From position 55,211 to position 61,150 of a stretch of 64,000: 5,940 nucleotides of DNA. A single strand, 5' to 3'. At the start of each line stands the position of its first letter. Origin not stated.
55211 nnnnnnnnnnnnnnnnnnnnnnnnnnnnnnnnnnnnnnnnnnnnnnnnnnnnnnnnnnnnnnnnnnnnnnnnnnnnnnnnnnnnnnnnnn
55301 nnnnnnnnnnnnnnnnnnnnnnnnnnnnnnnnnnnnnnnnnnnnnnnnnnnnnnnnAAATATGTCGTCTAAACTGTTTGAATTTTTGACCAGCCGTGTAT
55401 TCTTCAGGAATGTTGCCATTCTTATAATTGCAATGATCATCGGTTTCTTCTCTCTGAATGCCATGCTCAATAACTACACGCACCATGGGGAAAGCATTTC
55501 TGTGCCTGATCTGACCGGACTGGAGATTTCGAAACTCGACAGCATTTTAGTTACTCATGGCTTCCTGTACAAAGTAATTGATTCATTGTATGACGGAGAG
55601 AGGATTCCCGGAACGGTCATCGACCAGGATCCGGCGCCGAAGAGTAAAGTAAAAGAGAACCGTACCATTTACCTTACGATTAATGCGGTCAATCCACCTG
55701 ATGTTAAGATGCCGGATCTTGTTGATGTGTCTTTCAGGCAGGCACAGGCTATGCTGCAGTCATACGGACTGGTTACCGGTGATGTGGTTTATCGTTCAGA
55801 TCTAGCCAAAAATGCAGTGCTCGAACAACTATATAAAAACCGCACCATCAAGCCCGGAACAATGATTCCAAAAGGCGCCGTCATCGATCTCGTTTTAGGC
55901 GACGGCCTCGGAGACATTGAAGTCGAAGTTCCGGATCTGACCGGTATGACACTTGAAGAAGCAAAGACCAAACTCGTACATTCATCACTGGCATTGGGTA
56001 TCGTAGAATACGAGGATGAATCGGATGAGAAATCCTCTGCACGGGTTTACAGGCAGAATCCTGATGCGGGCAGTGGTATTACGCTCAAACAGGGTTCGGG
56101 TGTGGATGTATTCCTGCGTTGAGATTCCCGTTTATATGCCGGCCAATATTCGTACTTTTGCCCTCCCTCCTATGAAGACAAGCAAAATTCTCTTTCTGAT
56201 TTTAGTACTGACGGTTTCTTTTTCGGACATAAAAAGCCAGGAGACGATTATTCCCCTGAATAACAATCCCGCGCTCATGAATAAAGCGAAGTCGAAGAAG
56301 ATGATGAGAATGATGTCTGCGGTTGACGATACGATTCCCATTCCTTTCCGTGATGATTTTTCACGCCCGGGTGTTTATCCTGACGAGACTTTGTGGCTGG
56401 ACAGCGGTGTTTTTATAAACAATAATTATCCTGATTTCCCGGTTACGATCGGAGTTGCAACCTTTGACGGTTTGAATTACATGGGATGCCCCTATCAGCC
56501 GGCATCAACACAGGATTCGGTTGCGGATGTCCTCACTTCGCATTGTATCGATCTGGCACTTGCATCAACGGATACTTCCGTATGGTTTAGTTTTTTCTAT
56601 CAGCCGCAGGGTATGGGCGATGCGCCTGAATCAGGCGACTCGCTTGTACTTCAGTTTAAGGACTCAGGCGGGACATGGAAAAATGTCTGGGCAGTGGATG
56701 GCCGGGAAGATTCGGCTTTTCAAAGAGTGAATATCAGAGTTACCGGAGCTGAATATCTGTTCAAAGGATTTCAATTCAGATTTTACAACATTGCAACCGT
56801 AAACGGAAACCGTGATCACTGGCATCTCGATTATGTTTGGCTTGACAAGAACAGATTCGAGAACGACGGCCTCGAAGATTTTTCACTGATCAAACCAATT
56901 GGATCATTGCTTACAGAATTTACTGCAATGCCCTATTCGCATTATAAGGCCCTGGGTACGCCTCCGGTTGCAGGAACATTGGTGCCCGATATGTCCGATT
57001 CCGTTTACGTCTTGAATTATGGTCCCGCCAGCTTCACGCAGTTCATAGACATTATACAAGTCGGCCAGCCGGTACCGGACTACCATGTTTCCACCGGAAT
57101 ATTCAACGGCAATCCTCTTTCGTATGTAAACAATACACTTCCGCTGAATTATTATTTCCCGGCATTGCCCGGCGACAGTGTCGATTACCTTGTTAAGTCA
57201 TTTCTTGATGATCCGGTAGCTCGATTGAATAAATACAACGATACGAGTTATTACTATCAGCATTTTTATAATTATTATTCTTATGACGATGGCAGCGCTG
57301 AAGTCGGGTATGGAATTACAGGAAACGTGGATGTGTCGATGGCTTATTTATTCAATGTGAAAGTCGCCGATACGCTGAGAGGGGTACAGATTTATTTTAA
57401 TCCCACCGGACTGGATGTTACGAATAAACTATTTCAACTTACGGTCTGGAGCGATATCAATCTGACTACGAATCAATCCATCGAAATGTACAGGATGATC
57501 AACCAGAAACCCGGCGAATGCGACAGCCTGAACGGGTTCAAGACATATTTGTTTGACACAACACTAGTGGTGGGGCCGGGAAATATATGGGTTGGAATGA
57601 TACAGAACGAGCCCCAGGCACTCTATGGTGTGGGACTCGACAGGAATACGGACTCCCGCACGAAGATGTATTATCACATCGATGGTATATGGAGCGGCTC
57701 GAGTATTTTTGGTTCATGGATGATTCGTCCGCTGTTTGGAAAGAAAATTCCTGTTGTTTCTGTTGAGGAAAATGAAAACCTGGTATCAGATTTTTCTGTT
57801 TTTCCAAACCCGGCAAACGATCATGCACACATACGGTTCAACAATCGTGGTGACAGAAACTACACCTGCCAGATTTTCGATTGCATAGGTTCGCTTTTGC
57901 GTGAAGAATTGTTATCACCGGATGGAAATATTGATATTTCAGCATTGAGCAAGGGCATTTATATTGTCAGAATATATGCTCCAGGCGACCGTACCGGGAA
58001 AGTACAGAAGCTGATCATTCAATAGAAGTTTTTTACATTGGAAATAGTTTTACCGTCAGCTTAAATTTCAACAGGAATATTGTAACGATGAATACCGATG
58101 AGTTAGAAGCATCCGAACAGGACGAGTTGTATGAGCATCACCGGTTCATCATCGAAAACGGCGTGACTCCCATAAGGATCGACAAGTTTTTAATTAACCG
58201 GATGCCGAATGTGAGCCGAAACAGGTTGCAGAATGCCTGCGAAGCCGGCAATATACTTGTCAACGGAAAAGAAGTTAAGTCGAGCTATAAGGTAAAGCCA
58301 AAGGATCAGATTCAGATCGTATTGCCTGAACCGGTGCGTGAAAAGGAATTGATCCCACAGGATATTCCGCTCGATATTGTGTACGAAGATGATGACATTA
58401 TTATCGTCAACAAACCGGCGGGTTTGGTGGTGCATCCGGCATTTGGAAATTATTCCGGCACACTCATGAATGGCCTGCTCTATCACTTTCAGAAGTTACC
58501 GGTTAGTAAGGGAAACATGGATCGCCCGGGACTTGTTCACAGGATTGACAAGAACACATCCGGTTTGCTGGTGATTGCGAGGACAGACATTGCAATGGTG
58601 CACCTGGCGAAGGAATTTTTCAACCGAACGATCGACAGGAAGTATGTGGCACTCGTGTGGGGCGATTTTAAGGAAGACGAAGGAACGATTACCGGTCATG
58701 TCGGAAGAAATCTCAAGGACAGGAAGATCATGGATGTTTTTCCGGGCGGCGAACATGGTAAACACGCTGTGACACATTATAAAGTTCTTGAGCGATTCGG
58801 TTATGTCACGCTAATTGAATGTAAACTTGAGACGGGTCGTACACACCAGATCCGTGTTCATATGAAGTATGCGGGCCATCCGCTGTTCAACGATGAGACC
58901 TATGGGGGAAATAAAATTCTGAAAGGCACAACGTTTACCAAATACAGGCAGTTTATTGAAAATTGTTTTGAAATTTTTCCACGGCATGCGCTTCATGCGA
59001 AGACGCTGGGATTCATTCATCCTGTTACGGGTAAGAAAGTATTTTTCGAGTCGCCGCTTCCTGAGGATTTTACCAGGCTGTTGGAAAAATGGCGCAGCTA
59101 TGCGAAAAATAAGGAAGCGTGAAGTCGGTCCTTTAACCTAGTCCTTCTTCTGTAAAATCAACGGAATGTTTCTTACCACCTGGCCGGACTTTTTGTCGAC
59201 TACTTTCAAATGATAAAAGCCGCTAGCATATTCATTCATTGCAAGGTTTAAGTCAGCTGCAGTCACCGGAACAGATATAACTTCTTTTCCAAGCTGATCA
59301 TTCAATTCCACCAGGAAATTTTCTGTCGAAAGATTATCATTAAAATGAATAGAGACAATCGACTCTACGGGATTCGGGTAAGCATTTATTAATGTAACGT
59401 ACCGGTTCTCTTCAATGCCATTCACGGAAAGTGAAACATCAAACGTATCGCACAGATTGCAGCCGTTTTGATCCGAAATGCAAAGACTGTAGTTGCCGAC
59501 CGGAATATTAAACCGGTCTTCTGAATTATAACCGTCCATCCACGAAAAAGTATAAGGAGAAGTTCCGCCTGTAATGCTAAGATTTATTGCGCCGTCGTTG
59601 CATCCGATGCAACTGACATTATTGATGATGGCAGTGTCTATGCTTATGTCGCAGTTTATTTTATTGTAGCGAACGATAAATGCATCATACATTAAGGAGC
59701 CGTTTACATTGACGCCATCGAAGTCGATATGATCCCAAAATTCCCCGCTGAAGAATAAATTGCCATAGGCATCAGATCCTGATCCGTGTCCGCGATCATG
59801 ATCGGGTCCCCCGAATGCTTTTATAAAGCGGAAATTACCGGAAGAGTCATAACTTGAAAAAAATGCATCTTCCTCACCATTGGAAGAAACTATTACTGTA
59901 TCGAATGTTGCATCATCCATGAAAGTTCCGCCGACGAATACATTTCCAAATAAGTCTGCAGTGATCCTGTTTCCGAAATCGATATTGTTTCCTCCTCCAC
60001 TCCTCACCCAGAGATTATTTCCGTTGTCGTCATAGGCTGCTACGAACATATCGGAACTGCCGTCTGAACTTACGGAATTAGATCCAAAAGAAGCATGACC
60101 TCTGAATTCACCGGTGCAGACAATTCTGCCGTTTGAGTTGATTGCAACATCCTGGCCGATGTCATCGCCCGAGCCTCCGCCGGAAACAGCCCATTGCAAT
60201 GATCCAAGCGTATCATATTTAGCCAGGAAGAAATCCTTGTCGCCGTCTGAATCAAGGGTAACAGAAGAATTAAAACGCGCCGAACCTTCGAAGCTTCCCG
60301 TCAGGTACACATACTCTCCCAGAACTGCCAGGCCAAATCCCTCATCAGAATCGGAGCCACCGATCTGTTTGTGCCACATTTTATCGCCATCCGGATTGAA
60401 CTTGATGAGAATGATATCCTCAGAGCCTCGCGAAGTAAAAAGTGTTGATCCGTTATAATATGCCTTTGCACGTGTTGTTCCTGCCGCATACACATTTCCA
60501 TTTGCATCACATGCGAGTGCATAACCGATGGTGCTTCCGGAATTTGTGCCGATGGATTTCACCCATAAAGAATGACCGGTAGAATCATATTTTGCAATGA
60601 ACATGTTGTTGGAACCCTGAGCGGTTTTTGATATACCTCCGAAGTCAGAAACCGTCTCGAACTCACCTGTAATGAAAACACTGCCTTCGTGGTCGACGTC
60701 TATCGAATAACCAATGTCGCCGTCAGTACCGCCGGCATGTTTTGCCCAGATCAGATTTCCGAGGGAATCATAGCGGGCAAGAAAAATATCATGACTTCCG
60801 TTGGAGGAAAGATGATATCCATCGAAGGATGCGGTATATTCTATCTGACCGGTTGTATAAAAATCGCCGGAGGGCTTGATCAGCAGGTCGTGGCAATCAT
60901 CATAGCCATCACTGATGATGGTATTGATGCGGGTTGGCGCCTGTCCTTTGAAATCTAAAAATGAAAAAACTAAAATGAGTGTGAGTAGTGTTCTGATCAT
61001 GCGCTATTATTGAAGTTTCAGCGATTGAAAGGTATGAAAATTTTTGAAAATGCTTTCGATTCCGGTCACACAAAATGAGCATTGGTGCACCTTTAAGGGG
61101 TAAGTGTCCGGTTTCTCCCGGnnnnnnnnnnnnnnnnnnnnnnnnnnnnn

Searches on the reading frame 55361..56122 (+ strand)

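Call 8: search_protein_families(library=pfam, proteins=[window:55361-56122:+], max_evalue=0.001)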
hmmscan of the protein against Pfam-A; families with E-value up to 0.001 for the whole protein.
window:55361-56122:+ (253 aa): 1 family
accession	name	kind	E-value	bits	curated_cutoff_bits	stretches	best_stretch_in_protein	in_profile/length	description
PF03793.24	PASTA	-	8.8e-32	109.3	23.2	3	47-108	2-63/64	PASTA domain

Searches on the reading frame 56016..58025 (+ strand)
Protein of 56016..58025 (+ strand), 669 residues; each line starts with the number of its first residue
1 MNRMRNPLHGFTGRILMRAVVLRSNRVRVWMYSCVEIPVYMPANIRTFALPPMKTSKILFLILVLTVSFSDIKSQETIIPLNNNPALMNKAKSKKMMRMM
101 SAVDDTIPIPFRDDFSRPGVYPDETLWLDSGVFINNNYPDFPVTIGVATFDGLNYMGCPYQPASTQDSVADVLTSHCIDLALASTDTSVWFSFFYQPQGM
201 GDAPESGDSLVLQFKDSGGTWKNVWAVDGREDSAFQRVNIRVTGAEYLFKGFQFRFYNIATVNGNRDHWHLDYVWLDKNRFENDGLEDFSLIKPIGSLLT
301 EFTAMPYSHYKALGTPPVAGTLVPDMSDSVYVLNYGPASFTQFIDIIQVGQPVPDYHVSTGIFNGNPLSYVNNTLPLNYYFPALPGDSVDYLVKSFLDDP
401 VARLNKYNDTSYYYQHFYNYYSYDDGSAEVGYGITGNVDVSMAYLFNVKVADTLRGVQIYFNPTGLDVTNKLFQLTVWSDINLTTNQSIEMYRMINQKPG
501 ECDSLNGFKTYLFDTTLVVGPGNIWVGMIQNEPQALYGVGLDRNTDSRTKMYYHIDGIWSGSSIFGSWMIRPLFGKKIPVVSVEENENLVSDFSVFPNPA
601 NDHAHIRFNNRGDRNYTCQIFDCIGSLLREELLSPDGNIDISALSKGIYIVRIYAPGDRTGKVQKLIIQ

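Call 8: search_protein_families(library=pfam, proteins=[window:56016-58025:+], max_evalue=0.001)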
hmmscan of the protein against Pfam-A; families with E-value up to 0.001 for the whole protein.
window:56016-58025:+ (669 aa): 1 family
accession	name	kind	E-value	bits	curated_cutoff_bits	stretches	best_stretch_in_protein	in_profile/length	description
PF18962.6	Por_Secre_tail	-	1.1e-11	45.3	27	1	595-668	1-75/75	Secretion system C-terminal sorting domain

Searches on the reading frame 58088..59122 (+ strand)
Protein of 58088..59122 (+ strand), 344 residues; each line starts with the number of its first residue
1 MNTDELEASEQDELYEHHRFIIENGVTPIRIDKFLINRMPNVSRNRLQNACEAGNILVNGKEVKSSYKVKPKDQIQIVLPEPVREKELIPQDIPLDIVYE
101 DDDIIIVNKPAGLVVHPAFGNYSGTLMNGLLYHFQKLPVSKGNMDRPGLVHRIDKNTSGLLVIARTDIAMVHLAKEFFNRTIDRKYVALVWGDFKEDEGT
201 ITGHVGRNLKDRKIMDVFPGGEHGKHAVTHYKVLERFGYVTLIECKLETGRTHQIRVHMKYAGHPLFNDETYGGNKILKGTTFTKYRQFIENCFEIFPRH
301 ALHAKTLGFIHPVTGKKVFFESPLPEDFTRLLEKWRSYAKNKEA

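Call 8: search_protein_families(library=pfam, proteins=[window:58088-59122:+], max_evalue=0.001)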
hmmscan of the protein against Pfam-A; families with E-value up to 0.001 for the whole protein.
window:58088-59122:+ (344 aa): 2 families
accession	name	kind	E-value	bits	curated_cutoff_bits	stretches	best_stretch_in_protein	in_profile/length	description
PF00849.27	PseudoU_synth_2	-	4.9e-34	118.2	26.8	1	103-260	1-151/152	RNA pseudouridylate synthase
PF01479.30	S4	-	1.6e-10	41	22.8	1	30-75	2-48/48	S4 domain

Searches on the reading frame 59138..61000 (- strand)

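Call 8: search_protein_families(library=pfam, proteins=[window:59138-61000:-], max_evalue=0.001)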
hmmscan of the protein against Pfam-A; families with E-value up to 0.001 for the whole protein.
window:59138-61000:- (620 aa): 3 families
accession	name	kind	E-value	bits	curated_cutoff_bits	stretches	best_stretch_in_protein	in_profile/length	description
PF06739.17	SBBP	-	1e-12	48.2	20.5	2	146-176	2-32/38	Beta-propeller repeat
PF13573.12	SprB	-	2.7e-09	36.9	28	1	456-490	1-35/37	SprB repeat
PF18962.6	Por_Secre_tail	-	1.5e-08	35.2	27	1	541-607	2-69/75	Secretion system C-terminal sorting domain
